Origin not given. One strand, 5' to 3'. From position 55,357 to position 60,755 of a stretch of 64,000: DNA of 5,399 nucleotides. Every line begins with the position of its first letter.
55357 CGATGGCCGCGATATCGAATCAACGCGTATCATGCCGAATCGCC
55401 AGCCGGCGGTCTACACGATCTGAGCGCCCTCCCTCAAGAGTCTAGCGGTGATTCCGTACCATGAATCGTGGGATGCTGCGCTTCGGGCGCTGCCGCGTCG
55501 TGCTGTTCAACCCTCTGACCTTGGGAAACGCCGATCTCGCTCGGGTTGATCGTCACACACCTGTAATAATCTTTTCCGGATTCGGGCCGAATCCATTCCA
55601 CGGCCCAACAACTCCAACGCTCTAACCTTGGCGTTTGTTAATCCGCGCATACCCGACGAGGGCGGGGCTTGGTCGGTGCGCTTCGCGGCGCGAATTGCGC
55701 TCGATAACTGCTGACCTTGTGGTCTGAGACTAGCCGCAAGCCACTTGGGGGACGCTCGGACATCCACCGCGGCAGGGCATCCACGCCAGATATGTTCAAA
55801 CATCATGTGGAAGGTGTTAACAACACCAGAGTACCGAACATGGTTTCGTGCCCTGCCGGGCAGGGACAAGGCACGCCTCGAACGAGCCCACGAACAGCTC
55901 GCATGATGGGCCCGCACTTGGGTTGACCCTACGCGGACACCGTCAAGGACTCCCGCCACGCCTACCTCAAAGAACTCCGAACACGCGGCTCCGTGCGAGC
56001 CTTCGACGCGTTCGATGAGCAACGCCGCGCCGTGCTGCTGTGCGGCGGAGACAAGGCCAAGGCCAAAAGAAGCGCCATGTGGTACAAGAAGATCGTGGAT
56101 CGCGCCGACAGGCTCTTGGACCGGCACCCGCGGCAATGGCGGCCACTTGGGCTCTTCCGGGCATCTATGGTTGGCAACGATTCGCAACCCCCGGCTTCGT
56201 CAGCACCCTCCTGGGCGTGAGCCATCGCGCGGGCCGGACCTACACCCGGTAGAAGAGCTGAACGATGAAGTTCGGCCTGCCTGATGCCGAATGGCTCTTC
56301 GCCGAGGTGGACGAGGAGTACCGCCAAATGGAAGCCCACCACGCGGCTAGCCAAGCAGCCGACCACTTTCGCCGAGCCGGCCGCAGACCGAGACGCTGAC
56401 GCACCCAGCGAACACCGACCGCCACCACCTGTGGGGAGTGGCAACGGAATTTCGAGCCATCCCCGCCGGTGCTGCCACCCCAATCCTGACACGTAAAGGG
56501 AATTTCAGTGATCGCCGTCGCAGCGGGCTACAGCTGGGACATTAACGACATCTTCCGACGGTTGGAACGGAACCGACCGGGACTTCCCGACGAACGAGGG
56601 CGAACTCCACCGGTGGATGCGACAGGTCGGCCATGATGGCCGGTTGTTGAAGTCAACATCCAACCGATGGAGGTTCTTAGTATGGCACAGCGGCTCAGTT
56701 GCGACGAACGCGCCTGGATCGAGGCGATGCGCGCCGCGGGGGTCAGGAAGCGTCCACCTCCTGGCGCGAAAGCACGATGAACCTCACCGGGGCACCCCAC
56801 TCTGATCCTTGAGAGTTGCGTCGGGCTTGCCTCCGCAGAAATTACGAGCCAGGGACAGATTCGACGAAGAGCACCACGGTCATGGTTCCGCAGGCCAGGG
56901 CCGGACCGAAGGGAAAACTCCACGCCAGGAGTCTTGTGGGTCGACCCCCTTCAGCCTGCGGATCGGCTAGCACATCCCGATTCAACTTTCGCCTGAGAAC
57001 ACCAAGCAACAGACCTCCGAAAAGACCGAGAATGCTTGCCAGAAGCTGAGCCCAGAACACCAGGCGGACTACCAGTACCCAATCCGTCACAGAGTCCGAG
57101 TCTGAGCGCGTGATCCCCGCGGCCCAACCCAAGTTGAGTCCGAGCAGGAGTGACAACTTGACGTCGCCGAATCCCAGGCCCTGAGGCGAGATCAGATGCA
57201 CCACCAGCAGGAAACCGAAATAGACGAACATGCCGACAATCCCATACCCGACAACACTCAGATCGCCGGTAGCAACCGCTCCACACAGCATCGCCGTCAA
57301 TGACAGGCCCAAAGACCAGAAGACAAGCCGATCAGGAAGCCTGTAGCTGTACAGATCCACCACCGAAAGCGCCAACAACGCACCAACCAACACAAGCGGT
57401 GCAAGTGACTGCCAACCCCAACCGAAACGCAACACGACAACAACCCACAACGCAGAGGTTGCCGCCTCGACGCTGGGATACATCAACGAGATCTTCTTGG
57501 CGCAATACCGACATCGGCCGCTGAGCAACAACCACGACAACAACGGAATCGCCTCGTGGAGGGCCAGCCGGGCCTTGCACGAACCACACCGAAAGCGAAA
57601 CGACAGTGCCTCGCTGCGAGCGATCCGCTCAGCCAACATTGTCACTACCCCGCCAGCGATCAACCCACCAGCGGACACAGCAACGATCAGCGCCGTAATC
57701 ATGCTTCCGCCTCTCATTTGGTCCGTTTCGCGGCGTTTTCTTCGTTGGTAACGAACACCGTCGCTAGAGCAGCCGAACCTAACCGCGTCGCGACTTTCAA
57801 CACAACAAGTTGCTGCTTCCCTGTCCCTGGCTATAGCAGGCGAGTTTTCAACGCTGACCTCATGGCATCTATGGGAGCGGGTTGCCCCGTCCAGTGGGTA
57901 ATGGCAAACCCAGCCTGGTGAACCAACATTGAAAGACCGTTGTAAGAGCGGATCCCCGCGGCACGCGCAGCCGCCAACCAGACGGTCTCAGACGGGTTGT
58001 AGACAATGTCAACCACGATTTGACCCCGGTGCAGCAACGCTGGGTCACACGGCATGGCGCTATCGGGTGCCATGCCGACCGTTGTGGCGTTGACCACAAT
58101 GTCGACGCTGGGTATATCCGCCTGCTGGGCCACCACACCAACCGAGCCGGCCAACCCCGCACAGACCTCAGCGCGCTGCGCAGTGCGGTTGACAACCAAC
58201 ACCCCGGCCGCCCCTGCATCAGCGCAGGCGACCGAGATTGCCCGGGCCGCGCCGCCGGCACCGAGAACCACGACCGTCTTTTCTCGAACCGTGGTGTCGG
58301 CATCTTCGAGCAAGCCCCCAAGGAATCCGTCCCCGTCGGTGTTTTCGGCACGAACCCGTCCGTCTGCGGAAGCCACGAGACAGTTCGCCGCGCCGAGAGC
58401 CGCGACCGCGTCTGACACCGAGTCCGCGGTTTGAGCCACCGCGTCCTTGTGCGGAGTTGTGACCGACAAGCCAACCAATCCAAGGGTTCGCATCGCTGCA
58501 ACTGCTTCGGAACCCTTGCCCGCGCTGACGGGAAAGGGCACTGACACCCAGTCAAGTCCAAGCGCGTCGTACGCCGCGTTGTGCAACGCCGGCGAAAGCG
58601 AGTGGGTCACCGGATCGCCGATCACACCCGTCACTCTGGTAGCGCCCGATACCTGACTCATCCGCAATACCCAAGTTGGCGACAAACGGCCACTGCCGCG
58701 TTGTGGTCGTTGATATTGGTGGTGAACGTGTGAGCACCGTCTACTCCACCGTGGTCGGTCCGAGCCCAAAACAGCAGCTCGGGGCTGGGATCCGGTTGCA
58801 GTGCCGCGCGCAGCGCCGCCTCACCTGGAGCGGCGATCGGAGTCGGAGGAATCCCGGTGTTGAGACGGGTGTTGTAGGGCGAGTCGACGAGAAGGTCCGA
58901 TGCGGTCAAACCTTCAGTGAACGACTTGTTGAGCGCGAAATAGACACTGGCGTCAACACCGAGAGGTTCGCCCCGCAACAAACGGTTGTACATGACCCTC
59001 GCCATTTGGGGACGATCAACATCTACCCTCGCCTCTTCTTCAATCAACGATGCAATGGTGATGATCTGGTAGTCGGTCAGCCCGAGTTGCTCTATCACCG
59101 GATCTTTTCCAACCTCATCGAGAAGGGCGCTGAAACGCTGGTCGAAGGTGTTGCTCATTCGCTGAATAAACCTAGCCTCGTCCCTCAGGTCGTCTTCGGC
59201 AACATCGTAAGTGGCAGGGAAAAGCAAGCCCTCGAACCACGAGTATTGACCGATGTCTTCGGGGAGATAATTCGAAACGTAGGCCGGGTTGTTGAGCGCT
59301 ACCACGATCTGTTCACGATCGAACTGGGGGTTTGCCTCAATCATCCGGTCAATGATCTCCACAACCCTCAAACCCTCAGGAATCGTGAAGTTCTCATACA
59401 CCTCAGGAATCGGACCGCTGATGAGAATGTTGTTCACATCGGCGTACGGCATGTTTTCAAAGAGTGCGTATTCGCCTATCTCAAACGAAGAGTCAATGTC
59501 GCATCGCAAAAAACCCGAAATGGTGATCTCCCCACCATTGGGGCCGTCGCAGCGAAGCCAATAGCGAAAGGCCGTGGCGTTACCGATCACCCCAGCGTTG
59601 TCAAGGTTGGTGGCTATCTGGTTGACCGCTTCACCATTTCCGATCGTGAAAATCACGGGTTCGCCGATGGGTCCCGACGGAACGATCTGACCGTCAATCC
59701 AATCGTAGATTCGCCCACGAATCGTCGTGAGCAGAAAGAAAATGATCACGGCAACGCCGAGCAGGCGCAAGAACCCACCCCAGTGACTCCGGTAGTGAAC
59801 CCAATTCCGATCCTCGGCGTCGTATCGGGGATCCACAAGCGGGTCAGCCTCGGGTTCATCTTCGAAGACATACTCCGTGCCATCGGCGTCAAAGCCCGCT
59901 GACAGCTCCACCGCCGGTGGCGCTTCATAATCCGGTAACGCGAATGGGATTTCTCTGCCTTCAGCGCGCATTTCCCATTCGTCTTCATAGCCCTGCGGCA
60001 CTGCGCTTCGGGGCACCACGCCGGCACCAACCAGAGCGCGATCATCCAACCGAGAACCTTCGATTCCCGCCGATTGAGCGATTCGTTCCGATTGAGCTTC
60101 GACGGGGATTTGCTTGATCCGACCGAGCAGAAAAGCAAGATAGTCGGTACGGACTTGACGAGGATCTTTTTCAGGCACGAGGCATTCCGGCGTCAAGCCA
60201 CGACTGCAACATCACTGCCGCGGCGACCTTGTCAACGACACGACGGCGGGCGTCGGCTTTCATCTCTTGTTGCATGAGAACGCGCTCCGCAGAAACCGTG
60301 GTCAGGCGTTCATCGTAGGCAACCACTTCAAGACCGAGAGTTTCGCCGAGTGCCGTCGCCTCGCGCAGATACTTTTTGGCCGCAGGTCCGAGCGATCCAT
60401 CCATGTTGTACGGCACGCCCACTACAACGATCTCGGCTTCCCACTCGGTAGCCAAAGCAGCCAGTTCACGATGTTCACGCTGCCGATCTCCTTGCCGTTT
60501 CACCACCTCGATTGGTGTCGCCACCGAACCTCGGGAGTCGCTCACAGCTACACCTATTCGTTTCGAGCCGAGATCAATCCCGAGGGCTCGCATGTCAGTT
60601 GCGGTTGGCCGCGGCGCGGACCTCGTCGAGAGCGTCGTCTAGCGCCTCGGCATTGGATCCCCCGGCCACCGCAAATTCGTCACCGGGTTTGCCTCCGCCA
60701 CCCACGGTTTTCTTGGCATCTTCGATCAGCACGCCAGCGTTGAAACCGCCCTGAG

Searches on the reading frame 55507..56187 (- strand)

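Call 54: search_protein_families(library=pfam, proteins=[window:55507-56187:-], max_evalue=0.1)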
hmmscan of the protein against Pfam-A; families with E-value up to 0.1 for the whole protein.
window:55507-56187:- (226 aa): 2 families
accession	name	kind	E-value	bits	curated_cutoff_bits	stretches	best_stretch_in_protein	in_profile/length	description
PF15611.11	EH_Signature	-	0.052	13.3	27.5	1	133-213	121-200/423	EH_Signature domain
PF07683.19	CobW_C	-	0.073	13.4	22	0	95-209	9-92/94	Cobalamin synthesis protein cobW C-terminal domain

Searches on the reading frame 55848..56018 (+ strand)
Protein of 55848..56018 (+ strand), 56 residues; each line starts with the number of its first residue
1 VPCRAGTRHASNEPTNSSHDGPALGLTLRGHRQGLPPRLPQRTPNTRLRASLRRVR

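Call 54: search_protein_families(library=pfam, proteins=[window:55848-56018:+], max_evalue=0.1)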
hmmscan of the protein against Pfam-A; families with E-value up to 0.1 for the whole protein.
window:55848-56018:+ (56 aa): 1 family
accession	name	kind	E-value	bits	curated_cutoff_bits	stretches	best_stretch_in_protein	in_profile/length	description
PF15439.11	NYAP_N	-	0.063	12.9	38.6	1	32-52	83-101/394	Neuronal tyrosine-phosphorylated phosphoinositide-3-kinase adapter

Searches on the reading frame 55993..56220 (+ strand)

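Call 54: search_protein_families(library=pfam, proteins=[window:55993-56220:+], max_evalue=0.1)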
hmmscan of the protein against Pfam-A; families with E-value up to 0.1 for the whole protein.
window:55993-56220:+ (75 aa): 1 family
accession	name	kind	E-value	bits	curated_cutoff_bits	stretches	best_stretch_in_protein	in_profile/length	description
PF05973.20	Gp49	-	0.0021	18.5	23.9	1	2-42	53-89/90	Phage derived protein Gp49-like (DUF891)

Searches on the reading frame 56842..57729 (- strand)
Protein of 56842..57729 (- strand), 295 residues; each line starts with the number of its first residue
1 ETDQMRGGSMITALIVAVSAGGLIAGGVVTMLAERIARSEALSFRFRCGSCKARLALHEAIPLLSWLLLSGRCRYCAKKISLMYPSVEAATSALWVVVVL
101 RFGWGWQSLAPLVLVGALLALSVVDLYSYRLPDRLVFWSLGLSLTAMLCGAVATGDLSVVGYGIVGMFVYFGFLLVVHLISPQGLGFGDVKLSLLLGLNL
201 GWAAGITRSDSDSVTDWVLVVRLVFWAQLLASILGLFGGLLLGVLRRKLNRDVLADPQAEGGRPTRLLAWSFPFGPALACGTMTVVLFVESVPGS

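Call 40: search_protein_families(library=pfam, proteins=[window:56842-57729:-], max_evalue=0.0001)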
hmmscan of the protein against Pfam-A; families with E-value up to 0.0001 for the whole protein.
window:56842-57729:- (295 aa): 2 families
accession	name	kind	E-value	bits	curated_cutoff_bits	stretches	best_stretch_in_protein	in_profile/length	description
PF06750.18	A24_N_bact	-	4.3e-21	75.2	23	1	22-102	3-84/84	Bacterial Peptidase A24 N-terminal domain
PF01478.23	Peptidase_A24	-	1.5e-09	38.6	26.5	1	112-236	1-100/104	Type IV leader peptidase family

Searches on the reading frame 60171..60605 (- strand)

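Call 40: search_protein_families(library=pfam, proteins=[window:60171-60605:-], max_evalue=0.0001)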
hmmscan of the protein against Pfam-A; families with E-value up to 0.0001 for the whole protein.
window:60171-60605:- (144 aa): 1 family
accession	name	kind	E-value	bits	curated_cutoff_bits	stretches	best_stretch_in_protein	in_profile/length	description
PF03652.20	RuvX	-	3.9e-41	141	29.2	1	5-138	1-133/134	Holliday junction resolvase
